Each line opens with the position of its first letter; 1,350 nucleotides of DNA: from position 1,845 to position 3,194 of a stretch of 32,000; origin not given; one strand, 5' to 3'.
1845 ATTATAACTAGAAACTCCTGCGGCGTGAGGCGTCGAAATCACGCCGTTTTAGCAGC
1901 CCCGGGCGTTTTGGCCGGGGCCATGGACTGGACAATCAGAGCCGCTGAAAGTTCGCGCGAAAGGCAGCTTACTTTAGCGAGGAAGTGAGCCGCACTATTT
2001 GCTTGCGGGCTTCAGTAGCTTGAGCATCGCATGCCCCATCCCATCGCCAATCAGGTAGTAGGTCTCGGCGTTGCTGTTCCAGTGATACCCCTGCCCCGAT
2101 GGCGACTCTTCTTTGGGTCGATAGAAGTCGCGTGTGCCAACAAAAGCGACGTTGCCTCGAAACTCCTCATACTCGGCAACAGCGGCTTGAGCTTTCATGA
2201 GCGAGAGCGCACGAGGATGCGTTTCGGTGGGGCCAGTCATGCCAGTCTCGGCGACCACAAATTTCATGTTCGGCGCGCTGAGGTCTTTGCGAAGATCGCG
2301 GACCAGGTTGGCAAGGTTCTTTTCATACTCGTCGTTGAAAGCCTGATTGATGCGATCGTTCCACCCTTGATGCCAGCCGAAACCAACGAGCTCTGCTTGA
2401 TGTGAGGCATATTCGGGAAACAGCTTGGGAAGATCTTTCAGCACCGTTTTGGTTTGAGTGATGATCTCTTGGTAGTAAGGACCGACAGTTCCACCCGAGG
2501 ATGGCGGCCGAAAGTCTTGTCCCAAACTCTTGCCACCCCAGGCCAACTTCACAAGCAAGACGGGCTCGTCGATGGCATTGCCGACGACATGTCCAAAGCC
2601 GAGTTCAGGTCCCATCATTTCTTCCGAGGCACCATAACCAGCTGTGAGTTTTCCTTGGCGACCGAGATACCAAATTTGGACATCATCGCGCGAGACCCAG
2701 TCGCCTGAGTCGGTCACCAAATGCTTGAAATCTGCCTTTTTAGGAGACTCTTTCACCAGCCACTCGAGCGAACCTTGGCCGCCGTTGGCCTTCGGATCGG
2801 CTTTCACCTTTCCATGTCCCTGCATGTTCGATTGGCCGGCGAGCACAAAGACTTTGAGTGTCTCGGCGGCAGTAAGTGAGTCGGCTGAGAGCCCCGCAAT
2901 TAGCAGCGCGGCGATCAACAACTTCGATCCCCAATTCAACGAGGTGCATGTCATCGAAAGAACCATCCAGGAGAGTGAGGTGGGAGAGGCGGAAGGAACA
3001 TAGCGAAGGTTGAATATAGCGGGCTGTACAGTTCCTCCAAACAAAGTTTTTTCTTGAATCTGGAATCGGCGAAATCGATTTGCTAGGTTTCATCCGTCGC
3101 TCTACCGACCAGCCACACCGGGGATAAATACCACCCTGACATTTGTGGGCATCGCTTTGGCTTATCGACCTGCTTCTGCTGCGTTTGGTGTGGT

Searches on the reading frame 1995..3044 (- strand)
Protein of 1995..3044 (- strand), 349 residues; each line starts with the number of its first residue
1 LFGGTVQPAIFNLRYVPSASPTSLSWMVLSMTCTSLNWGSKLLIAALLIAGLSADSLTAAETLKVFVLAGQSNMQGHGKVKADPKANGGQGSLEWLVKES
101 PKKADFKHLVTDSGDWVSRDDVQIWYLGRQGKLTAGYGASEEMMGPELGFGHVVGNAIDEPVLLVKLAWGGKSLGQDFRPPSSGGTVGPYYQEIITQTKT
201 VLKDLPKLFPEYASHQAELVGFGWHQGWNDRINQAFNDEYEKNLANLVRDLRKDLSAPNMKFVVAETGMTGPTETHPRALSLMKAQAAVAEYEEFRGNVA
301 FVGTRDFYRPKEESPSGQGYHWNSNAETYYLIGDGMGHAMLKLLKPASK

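Call 31: search_protein_families(library=pfam, proteins=[window:1995-3044:-], max_evalue=0.001)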
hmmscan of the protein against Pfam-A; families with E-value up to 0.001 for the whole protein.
window:1995-3044:- (349 aa): 1 family
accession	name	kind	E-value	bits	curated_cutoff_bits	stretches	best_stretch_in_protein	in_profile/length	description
PF03629.24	SASA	-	3.7e-23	82.8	24.8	1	63-307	2-199/226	Carbohydrate esterase, sialic acid-specific acetylesterase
